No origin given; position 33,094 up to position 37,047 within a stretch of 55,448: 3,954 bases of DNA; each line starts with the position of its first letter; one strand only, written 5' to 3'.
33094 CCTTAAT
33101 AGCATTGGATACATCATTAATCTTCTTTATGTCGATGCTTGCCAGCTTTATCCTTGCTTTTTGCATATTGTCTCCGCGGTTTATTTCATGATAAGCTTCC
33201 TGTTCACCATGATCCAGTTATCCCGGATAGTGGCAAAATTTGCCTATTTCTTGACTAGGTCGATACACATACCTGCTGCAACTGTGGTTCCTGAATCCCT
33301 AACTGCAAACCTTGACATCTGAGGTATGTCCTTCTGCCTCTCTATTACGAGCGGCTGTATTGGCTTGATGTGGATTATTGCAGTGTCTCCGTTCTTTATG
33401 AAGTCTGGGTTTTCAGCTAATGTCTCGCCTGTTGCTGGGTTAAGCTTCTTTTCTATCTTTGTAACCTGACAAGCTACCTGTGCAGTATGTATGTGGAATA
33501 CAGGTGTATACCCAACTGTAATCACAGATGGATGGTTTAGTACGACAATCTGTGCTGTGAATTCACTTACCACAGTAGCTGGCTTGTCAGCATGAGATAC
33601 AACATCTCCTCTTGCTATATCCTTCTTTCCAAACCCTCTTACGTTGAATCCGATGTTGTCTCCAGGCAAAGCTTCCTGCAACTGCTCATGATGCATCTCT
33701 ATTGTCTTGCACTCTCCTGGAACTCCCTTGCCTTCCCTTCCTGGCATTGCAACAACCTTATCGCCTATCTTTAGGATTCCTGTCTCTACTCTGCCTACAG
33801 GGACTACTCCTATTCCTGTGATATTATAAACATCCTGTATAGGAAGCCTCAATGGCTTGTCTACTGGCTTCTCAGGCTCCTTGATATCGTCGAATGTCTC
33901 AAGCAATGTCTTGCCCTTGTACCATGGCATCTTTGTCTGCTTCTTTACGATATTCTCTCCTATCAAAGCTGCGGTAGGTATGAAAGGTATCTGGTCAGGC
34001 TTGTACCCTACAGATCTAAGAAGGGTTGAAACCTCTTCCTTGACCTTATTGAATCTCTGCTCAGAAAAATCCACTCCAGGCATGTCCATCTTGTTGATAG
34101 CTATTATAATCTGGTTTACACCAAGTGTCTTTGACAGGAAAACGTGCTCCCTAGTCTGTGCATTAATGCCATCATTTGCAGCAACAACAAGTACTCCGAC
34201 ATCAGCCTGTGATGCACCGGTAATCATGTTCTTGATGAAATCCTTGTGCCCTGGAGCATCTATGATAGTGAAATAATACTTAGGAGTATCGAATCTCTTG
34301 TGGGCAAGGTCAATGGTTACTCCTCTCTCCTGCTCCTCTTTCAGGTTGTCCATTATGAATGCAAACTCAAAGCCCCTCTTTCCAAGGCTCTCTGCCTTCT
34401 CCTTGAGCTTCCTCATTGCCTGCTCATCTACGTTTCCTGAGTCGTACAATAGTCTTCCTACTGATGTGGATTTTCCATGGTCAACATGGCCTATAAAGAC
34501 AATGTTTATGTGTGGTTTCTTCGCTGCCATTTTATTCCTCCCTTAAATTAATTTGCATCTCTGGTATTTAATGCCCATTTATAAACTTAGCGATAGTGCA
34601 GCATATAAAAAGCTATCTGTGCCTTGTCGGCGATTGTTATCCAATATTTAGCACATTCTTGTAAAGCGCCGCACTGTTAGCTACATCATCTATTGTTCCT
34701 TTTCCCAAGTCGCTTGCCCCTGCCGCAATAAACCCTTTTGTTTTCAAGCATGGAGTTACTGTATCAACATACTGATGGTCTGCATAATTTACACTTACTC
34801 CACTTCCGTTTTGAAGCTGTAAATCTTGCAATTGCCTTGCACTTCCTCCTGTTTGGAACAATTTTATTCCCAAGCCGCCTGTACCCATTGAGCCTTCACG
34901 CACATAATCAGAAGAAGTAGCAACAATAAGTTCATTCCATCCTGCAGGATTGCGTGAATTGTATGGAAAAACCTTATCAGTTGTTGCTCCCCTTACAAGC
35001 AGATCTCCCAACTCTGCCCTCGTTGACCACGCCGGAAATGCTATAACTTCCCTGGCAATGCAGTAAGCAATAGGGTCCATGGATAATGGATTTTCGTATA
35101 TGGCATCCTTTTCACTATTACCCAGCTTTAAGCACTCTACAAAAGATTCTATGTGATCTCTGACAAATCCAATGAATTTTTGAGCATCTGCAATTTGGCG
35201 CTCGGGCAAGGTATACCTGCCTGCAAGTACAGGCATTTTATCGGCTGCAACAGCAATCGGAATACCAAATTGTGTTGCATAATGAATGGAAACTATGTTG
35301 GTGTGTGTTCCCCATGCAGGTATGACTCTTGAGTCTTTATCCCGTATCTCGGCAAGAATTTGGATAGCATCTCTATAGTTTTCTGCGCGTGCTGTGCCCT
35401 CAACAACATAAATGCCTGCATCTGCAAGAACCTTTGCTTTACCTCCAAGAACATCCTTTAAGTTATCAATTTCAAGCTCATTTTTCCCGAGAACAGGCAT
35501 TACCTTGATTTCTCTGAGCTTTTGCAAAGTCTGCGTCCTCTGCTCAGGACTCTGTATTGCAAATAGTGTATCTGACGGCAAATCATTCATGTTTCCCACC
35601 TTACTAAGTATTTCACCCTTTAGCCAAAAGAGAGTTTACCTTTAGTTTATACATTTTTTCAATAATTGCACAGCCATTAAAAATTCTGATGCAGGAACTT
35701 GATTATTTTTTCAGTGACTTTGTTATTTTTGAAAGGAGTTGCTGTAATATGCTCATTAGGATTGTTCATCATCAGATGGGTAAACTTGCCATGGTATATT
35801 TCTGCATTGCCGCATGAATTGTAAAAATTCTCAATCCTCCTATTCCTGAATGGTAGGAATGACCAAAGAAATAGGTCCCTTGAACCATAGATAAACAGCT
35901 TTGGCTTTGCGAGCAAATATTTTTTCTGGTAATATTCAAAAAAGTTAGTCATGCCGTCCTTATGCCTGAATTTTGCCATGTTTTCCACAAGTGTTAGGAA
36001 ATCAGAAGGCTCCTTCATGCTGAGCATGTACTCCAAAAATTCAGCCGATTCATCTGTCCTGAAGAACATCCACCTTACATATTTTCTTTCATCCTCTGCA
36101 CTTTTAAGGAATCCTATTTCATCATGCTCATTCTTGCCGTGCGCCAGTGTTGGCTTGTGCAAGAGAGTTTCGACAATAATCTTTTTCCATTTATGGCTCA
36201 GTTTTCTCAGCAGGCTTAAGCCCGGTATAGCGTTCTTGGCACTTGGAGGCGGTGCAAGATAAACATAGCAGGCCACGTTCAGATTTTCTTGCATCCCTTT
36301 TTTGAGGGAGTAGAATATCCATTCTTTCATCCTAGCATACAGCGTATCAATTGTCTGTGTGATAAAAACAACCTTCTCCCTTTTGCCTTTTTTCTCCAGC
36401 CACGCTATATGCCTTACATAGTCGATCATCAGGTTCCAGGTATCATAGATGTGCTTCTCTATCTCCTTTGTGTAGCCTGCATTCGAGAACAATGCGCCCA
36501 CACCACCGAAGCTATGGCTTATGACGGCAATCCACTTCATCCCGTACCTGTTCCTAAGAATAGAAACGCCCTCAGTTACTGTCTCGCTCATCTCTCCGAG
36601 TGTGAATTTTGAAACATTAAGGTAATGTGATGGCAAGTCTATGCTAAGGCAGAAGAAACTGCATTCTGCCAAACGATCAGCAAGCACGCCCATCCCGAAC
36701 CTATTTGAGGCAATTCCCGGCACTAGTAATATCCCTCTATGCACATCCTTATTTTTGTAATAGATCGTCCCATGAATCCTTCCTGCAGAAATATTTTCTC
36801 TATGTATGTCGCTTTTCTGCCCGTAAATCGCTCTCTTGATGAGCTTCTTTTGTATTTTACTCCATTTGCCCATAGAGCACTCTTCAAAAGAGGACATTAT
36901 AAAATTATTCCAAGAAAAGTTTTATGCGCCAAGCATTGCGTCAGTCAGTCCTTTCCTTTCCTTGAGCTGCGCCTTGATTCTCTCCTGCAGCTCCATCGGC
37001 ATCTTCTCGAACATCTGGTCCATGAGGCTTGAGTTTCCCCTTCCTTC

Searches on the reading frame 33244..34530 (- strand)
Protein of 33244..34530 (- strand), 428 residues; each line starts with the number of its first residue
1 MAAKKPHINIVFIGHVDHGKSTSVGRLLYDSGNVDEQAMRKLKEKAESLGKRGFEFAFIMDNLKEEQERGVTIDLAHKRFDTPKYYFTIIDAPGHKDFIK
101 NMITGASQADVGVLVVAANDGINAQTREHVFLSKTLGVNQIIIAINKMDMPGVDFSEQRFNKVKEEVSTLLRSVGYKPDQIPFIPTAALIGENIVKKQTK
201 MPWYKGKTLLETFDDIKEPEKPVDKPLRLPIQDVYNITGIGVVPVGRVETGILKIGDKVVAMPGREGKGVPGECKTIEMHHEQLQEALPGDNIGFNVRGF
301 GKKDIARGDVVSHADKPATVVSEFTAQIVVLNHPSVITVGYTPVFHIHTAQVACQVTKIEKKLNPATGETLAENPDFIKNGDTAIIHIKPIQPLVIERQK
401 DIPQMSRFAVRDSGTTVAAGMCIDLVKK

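Call 15: search_protein_families(library=ncbifam, proteins=[window:33244-34530:-])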
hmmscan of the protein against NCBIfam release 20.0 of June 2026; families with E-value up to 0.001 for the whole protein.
window:33244-34530:- (428 aa): 36 families (the best 25 are shown)
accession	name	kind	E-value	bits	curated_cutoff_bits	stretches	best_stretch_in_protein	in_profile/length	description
NF008969.0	PRK12317.1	subfamily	2.1e-211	702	502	1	1-427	1-423/426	elongation factor 1-alpha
TIGR00483.1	EF-1_alpha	equivalog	1.6e-204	679.2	540.1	1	1-427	1-424/427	translation elongation factor EF-1 subunit alpha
NF004035.0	PRK05506.1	subfamily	4.7e-88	296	715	1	5-423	22-431/632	bifunctional sulfate adenylyltransferase subunit 1/adenylylsulfate kinase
TIGR02034.1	CysN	subfamily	1.6e-82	277.8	336.1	1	10-421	3-405/406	sulfate adenylyltransferase, large subunit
NF003478.0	PRK05124.1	equivalog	5.2e-82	275.9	590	1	5-425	25-436/475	sulfate adenylyltransferase subunit CysN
NF000766.0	PRK00049.1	subfamily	8e-80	268.5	449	1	3-425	8-394/396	elongation factor Tu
NF009373.0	PRK12736.1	subfamily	4.9e-77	259.3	452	1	4-425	9-392/394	elongation factor Tu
NF009372.0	PRK12735.1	subfamily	5e-77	259.3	479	1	3-426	8-395/396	elongation factor Tu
TIGR00485.1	EF-Tu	equivalog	2e-73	247.4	522.4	1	4-425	9-392/394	elongation factor Tu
TIGR00475.1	selB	equivalog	1.3e-45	156.2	242.25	1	8-332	1-279/581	selenocysteine-specific translation elongation factor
TIGR01394.1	TypA_BipA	equivalog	1.2e-27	96.5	757.3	1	9-317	3-290/594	translational GTPase TypA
TIGR03680.1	eif2g_arch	equivalog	5.2e-27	95.1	514.5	1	4-332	2-331/407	translation initiation factor IF-2 subunit gamma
NF003077.0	PRK04000.1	equivalog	5.6e-27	94.9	315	1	3-332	5-335/412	translation initiation factor IF-2 subunit gamma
TIGR01393.1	lepA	equivalog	2.8e-24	85.4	533.9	1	9-320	5-282/595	translation elongation factor 4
NF033148.1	tet_protect_M_W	exception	3.4e-21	75.2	1100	1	8-169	4-150/639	TetM/TetW/TetO/TetS family tetracycline resistance ribosomal protection protein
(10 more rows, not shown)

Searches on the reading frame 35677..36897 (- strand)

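Call 15: search_protein_families(library=ncbifam, proteins=[window:35677-36897:-])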
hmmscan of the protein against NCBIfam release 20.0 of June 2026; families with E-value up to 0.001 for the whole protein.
window:35677-36897:- (406 aa): 1 family
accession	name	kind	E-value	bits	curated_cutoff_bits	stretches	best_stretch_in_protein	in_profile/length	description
NF051441.1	BisHyethTerphBdeA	equivalog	0.00064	19.1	520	1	39-138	82-185/305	bis(hydroxyethyl) terephthalate hydrolase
